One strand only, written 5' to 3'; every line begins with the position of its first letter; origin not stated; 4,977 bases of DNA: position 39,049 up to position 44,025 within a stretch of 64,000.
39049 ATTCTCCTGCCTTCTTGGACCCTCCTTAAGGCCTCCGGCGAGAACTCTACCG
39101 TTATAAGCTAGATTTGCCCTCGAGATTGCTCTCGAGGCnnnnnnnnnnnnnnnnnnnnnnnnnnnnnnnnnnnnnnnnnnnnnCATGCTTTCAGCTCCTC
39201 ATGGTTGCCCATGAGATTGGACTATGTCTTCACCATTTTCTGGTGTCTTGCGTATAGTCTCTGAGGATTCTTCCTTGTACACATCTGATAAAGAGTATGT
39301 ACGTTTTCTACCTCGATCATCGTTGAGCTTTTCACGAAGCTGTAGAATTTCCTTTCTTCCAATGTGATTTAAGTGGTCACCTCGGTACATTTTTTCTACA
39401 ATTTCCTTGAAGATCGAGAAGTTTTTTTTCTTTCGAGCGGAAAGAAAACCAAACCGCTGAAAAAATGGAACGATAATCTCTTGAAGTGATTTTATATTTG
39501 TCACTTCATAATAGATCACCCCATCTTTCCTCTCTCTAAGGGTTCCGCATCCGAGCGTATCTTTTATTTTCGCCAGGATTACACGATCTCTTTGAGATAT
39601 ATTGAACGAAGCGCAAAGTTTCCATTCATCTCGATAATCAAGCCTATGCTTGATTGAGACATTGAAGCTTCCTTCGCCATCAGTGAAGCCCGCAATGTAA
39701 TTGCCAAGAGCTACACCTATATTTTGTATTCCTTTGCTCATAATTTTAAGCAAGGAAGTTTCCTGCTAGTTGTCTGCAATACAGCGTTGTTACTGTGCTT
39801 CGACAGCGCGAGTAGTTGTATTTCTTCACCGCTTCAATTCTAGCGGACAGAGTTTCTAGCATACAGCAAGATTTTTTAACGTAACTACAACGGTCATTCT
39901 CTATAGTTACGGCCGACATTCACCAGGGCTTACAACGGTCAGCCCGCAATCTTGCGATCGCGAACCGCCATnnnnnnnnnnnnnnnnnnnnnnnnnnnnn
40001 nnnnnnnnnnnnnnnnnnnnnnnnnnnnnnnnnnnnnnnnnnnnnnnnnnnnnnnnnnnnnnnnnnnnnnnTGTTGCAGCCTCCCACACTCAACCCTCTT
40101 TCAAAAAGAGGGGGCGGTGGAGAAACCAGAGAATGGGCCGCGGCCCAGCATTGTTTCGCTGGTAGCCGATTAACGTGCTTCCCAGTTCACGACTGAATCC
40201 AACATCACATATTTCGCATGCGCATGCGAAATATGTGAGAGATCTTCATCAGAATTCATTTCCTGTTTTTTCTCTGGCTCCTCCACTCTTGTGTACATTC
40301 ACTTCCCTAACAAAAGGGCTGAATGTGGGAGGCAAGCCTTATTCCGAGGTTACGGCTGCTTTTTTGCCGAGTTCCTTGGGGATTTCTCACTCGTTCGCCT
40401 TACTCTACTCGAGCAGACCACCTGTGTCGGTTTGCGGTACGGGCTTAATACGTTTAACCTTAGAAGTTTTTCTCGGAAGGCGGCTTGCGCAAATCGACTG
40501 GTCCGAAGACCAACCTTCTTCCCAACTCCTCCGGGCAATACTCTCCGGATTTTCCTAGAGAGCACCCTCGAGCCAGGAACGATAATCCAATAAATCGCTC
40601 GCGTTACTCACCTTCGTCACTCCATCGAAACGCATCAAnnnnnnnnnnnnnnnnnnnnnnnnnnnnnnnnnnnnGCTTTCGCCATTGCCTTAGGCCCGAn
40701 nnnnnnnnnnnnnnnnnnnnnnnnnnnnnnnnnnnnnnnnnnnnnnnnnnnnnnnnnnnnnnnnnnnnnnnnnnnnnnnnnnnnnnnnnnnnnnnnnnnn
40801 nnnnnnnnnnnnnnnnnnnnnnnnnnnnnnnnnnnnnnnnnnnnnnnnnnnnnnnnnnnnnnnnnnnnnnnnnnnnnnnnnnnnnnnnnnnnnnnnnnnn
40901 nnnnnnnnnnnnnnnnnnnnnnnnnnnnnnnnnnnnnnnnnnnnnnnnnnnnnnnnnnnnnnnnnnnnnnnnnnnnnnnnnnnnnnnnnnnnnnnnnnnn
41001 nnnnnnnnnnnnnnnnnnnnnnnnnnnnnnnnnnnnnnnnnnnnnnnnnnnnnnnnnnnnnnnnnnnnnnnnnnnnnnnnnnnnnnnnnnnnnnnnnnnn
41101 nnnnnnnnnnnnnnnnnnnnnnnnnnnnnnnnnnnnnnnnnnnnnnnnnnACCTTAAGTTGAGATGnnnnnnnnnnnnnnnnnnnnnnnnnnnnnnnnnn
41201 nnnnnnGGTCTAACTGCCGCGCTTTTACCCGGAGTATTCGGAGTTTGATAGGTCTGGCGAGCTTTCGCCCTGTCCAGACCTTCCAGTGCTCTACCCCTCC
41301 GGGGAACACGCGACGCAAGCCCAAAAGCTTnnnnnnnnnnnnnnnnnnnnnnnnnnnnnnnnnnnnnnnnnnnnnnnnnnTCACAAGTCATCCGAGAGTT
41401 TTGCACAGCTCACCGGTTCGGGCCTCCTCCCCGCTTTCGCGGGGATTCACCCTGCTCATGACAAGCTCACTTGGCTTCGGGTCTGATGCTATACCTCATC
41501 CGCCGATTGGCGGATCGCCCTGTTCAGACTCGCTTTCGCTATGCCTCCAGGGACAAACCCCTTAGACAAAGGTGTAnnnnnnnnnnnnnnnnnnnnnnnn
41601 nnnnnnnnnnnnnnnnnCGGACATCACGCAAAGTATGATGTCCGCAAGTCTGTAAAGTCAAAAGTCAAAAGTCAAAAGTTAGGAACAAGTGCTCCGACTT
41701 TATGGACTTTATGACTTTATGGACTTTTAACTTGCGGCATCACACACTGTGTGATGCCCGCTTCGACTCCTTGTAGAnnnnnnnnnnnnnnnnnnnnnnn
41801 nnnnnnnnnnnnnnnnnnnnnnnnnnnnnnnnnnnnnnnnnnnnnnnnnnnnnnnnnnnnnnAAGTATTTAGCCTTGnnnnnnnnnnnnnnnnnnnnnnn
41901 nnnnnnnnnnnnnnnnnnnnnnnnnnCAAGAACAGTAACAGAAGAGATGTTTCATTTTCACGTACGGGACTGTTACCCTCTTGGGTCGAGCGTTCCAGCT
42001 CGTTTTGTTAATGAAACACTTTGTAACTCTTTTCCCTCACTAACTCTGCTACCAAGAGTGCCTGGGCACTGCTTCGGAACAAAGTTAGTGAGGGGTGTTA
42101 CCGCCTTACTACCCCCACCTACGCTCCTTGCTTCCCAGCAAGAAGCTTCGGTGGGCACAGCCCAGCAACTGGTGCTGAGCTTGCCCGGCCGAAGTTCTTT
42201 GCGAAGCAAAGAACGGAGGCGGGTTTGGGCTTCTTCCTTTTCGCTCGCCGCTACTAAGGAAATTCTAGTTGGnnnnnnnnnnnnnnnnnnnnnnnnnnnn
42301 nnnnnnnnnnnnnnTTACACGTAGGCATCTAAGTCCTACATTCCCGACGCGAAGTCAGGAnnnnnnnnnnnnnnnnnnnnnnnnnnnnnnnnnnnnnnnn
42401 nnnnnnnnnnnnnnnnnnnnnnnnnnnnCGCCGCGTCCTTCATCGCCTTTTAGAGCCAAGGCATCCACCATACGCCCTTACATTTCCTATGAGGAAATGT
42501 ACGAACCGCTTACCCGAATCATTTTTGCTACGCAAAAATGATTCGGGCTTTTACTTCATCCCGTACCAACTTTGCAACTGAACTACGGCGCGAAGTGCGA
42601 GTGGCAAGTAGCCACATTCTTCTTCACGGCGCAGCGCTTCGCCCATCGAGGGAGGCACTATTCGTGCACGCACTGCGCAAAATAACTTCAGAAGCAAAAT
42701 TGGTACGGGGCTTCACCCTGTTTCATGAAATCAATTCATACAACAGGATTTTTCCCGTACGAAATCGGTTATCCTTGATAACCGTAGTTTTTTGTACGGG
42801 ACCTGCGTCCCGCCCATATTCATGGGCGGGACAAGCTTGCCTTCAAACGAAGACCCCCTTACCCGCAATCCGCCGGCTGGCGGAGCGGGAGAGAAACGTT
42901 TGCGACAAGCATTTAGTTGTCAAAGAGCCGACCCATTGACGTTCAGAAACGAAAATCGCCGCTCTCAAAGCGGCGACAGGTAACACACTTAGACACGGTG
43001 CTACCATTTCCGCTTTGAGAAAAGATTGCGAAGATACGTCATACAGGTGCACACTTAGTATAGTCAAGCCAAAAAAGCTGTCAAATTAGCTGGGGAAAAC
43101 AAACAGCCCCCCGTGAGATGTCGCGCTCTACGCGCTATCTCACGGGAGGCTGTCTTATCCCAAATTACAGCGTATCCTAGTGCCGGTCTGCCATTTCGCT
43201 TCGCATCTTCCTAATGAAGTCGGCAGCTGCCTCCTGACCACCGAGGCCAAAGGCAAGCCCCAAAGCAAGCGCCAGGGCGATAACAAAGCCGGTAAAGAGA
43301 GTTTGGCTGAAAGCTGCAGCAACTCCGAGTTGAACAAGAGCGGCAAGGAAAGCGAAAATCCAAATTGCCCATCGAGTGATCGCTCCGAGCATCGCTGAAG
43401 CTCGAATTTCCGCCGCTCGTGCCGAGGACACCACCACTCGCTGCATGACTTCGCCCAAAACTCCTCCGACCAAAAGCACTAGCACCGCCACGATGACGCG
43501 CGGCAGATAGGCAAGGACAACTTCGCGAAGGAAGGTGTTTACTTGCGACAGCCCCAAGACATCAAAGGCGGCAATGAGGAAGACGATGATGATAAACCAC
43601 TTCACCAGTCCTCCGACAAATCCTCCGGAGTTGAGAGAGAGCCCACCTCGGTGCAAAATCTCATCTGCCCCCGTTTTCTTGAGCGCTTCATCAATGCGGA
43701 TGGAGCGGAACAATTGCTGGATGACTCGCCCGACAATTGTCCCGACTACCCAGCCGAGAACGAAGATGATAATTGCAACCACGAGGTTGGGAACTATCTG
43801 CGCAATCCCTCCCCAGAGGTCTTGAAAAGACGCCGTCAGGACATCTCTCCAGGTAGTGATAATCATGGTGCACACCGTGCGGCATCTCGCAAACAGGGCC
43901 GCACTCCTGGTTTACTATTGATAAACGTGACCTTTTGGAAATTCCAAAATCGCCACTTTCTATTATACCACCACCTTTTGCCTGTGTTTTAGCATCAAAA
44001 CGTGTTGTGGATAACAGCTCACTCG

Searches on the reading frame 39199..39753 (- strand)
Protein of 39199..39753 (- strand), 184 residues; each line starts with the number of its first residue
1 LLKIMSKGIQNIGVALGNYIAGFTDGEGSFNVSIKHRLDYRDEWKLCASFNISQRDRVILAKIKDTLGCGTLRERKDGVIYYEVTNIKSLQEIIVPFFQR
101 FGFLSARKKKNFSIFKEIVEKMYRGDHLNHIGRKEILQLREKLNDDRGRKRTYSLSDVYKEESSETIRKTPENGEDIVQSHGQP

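Call 11: search_protein_families(library=pfam, proteins=[window:39199-39753:-])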
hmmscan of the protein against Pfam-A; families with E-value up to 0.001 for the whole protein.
window:39199-39753:- (184 aa): 1 family
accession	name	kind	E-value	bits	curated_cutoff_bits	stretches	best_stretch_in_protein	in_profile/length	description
PF00961.24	LAGLIDADG_1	-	7.2e-19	69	23.1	1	20-119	1-102/102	LAGLIDADG endonuclease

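Call 14: find_encoding_contigs(protein=window:39199-39753:-, flank=6000, max_places=6)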
Protein window:39199-39753:- (184 aa): no gene with exactly this product is on record in the collection.

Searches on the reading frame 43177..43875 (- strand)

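Call 11: search_protein_families(library=pfam, proteins=[window:43177-43875:-])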
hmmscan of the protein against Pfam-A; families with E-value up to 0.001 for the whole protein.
window:43177-43875:- (232 aa): 1 family
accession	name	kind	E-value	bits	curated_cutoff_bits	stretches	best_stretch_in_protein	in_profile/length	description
PF05552.17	MS_channel_1st_1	-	1.5e-16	60.4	22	2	17-63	3-49/50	Mechanosensitive ion channel, conserved TM helix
